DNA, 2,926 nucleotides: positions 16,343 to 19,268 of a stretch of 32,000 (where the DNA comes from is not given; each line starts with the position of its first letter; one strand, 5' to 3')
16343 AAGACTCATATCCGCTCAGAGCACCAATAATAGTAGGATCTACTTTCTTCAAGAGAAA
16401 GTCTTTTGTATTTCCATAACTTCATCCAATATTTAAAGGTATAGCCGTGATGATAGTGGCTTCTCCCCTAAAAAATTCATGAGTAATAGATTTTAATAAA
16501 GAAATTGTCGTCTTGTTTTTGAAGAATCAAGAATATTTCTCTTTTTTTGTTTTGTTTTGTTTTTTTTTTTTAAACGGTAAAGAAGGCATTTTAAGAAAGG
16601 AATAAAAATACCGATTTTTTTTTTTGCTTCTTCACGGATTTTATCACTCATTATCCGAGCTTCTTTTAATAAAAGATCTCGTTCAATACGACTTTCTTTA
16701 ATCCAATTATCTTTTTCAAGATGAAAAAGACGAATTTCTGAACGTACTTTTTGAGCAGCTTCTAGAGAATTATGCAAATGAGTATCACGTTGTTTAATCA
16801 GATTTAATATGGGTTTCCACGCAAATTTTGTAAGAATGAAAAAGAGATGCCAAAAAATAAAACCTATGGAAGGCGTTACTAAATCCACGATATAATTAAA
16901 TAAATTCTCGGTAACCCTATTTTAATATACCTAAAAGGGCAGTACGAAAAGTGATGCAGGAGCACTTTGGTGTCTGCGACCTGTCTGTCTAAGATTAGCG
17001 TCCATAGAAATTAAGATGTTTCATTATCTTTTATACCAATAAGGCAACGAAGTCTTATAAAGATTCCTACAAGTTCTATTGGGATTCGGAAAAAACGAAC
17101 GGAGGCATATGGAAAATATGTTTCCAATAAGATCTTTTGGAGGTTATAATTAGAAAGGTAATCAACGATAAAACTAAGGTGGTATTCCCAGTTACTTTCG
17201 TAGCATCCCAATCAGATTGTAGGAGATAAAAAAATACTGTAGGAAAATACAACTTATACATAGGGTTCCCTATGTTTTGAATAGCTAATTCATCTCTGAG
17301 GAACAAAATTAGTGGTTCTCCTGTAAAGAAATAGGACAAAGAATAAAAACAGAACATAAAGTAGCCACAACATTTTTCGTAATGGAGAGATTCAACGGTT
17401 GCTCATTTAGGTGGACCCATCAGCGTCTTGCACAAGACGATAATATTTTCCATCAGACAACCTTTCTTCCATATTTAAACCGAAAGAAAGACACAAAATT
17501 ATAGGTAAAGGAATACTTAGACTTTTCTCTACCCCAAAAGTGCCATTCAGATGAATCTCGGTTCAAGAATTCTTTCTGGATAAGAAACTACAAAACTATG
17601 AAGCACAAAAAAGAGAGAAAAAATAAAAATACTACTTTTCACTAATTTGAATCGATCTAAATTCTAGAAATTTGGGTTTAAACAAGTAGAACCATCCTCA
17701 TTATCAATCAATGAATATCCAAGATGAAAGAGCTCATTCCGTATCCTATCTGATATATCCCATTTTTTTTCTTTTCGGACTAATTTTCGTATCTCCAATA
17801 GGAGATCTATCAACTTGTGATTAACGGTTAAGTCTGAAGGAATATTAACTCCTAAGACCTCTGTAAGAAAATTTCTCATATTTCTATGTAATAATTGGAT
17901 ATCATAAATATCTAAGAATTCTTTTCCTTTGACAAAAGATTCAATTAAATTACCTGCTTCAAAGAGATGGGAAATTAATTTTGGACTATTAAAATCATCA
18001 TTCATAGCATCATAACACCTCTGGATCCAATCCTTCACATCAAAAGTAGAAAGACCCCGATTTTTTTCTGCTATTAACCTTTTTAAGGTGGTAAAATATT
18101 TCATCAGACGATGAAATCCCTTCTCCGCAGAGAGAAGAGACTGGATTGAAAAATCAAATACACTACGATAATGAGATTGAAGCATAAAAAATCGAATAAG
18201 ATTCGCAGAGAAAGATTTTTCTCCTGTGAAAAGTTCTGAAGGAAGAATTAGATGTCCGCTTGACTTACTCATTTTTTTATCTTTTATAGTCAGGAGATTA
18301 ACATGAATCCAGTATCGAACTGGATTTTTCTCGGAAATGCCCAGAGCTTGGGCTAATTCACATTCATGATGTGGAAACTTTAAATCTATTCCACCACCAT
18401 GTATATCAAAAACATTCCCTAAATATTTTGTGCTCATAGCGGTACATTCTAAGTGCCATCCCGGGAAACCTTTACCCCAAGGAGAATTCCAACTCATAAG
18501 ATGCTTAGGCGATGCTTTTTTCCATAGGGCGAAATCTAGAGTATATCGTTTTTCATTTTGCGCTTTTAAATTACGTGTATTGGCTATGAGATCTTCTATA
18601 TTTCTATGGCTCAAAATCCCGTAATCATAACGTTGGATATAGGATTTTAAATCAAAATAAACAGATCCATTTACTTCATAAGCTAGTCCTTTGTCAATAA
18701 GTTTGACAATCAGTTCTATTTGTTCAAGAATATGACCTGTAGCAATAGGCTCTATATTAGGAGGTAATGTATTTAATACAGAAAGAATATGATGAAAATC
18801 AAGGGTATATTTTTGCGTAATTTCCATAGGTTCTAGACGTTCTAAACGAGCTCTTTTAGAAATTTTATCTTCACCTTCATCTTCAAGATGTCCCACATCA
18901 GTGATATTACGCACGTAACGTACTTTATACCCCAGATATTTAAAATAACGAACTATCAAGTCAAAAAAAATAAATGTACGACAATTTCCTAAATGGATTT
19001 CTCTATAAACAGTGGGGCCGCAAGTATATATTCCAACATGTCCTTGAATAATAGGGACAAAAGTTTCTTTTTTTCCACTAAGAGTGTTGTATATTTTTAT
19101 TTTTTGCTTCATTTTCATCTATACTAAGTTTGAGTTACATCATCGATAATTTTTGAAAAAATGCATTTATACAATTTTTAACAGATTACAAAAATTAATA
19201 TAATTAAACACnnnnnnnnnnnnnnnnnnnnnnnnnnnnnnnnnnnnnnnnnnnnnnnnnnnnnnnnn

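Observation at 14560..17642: Entire atpBEFHAG F-type ATP synthase operon survives only as an eroded pseudogene array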

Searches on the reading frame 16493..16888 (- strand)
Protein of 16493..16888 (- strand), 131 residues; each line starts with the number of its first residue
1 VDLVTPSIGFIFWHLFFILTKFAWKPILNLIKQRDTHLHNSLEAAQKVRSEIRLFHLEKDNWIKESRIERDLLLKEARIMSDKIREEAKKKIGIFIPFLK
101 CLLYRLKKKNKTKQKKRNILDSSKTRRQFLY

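Call 34: search_protein_families(library=ncbifam, proteins=[window:16493-16888:-], max_evalue=0.001)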
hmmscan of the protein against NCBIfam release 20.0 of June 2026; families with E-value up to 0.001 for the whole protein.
window:16493-16888:- (131 aa): 12 families
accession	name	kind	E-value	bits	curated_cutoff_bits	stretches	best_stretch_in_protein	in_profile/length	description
NF011041.0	PRK14471.1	equivalog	2.5e-21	76.3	200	1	1-91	1-97/164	F0F1 ATP synthase subunit B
TIGR01144.1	ATP_synt_b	equivalog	3.3e-11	43.3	65.5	1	15-91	8-84/147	F0F1 ATP synthase subunit B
NF004411.0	PRK05759.1-2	equivalog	2.8e-10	40.5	131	1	11-91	13-93/156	F0F1 ATP synthase subunit B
NF011042.0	PRK14472.1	equivalog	6.9e-10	39.2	198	1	3-93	13-109/175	F0F1 ATP synthase subunit B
NF004413.0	PRK05759.1-4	equivalog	1.1e-08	35.3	197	1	7-91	11-93/156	F0F1 ATP synthase subunit B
NF011043.0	PRK14473.1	equivalog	6.2e-08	32.7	168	1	12-78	18-84/164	F0F1 ATP synthase subunit B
NF009987.0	PRK13453.1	equivalog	8.5e-07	28.9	172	1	11-87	27-103/173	F0F1 ATP synthase subunit B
NF006293.0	PRK08476.1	equivalog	1.3e-06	28.6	118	1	10-92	15-94/141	F0F1 ATP synthase subunit B'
NF009992.0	PRK13461.1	equivalog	3.7e-06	26.6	127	1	12-91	15-98/159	F0F1 ATP synthase subunit B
NF005607.0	PRK07353.1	equivalog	2.1e-05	24.4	131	1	14-88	32-106/155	F0F1 ATP synthase subunit B'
NF009991.0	PRK13460.1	equivalog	7.3e-05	22.8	183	1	12-86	26-104/173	F0F1 ATP synthase subunit B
NF011044.0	PRK14474.1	equivalog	0.00048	19.7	339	1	12-85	15-88/258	F0F1 ATP synthase subunit B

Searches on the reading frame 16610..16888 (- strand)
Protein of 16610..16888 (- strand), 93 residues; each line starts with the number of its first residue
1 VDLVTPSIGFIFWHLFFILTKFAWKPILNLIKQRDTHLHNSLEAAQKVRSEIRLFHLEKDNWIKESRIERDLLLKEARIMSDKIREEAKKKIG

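Call 14: find_homologous_proteins(query=window:16610-16888:-, max_evalue=0.001)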
Query seq(93 aa) (93 aa): 8 proteins with E <= 0.001 among 10 candidates.
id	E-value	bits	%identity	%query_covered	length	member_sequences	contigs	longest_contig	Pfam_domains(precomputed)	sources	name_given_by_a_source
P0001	1.7e-53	196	100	100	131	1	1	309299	PF00430.24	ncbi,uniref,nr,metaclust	ncbi:F0F1 ATP synthase subunit B family protein [Candidatus Walczuchella monophlebidarum]|uniref:F0F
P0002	9.9e-15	72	43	98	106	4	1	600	PF00430.24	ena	-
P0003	2.1e-14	71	40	98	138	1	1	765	PF01709.27,PF00430.24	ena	-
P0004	3.8e-13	67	76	62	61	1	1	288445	-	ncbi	ncbi:MAG: hypothetical protein ACFIN6_00435 [Candidatus Walczuchella monophlebidarum]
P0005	3.7e-12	64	43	90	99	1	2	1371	PF00430.24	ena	-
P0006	2.6e-10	58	42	81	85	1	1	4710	PF00430.24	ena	-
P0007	3.1e-9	55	37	97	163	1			PF00430.24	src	-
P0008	5.9e-5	41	46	43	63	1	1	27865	PF00430.24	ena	-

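Call 17: find_encoding_contigs(protein=P0008, flank=10000, max_places=3)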
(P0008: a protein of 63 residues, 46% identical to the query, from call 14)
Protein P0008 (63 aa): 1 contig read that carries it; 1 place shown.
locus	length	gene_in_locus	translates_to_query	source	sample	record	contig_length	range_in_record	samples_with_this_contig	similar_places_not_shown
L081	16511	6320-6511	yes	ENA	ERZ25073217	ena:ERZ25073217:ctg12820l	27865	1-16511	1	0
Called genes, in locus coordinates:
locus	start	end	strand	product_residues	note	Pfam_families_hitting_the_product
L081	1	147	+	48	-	?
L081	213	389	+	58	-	PF00005:ABC_tran (weak)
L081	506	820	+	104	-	PF00005:ABC_tran (weak), PF13304:AAA_21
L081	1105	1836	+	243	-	-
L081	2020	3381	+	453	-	-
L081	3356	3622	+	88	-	-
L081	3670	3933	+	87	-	PF04519:Bactofilin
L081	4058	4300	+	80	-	PF09527:ATPase_gene1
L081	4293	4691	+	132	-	-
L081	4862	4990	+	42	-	-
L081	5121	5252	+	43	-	-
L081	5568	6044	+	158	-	PF00119:ATP-synt_A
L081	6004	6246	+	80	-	PF00137:ATP-synt_C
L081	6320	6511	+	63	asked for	PF00430:ATP-synt_B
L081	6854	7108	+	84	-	PF00213:OSCP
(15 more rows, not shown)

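Call 18: find_encoding_contigs(protein=P0006, flank=10000, max_places=3)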
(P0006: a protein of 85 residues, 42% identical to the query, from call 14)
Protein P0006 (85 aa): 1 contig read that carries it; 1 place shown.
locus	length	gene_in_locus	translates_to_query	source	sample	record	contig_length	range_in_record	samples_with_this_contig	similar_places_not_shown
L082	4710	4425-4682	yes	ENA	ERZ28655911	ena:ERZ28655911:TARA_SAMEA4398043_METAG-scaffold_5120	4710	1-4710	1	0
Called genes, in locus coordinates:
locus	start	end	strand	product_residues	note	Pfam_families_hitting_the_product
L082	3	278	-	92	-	?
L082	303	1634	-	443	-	PF00512:HisKA, PF02518:HATPase_c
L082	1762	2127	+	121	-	PF04519:Bactofilin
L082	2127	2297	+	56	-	-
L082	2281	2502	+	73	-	PF09527:ATPase_gene1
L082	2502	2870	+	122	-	-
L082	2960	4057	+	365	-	PF28541:DUF8433, PF00119:ATP-synt_A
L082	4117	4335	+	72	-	PF00137:ATP-synt_C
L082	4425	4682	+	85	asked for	PF00430:ATP-synt_B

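Call 20: find_related_loci(query=L082:2960-4057:+, collection=metagenome_contigs, flank=8000)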
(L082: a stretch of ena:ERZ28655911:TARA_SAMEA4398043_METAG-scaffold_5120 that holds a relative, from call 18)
Query L082:2960-4057:+ (365 aa) in metagenome_contigs; peptide patterns used: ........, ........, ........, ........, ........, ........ (x = any residue, [..] = any of these).
600 stretches matched a pattern (row limit reached: there are more); 587 encode a relative of the query (tblastn E <= 1e-3); the best 80 are kept; 80 distinct loci.
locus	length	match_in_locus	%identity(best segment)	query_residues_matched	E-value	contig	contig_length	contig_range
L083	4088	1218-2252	60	20-365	3e-118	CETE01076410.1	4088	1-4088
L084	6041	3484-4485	56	26-361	9e-116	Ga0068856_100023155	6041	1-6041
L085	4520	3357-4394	53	7-365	1e-114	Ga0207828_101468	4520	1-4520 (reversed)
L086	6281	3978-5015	51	7-365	1e-112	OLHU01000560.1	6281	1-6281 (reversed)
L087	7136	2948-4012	50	3-365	3e-112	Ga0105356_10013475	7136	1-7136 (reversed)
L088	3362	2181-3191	51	23-365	1e-114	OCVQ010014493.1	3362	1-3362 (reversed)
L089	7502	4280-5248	57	22-365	1e-110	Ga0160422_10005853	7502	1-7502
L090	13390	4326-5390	50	2-365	2e-110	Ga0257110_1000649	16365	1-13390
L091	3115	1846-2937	52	4-365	1e-111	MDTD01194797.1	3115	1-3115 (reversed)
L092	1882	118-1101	54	17-365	1e-114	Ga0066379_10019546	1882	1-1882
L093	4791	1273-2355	49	2-365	3e-107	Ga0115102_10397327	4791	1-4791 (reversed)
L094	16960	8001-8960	54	41-365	4e-105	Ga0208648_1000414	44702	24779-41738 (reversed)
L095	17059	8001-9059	50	5-365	4e-105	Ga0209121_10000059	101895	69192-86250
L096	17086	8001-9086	49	1-365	5e-105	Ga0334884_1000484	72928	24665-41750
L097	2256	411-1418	53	5-365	4e-109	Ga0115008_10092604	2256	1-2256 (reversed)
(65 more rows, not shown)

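Call 51: find_encoding_contigs(protein=P0004, flank=4000, max_places=2)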
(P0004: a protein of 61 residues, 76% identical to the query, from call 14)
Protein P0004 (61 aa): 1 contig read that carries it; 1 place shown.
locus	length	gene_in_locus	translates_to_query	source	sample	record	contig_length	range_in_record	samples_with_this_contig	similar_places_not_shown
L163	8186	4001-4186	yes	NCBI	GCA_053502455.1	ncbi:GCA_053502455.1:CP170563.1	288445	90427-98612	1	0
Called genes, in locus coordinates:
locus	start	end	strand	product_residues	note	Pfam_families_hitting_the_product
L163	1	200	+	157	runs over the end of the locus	PF03449:GreA_GreB_N, PF01272:GreA_GreB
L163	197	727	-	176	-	PF02075:RuvC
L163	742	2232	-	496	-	PF00587:tRNA-synt_2b, PF03129:HGTP_anticodon, PF09180:ProRS-C_1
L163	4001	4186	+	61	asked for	-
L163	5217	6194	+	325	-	PF00579:tRNA-synt_1b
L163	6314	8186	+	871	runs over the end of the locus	PF01411:tRNA-synt_2c, PF07973:tRNA_SAD, PF02272:DHHA1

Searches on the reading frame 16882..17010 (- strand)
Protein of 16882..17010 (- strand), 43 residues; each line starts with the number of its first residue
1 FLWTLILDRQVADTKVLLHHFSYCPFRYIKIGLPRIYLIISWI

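Call 50: search_protein_families(library=pfam, max_evalue=1, proteins=[window:16882-17010:-])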
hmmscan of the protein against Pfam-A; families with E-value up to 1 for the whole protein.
seq(43 aa): 0 families

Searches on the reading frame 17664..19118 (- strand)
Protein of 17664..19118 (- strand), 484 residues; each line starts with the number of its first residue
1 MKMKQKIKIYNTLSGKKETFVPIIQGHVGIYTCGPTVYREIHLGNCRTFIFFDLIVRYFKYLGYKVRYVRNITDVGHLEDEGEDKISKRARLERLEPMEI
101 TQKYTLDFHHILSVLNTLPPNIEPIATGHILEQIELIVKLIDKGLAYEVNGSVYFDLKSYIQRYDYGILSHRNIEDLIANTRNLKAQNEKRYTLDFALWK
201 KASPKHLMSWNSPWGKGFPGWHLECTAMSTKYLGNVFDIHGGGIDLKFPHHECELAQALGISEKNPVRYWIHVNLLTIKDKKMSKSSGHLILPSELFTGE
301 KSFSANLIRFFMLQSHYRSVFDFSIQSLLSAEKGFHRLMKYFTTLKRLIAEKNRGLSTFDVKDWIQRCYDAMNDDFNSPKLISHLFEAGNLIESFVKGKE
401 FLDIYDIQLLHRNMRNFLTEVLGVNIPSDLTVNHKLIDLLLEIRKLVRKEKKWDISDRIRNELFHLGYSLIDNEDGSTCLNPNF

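Call 7: find_encoding_contigs(protein=window:17664-19118:-, flank=10000, max_places=6)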
Protein window:17664-19118:- (484 aa): no gene with exactly this product is on record in the collection.

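Call 30: search_protein_families(library=pfam, proteins=[window:17664-19118:-], max_evalue=0.00001)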
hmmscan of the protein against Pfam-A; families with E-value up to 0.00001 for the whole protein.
window:17664-19118:- (484 aa): 3 families
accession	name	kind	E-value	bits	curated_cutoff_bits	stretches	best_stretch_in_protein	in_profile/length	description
PF01406.26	tRNA-synt_1e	-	2.2e-95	320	27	1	20-331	2-299/301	tRNA synthetases class I (C) catalytic domain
PF09334.17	tRNA-synt_1g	-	1.6e-08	34.2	20.1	0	39-116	12-82/391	tRNA synthetases class I (M)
PF09190.17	DALR_2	-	1.9e-07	31.9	22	1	369-424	3-55/57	DALR domain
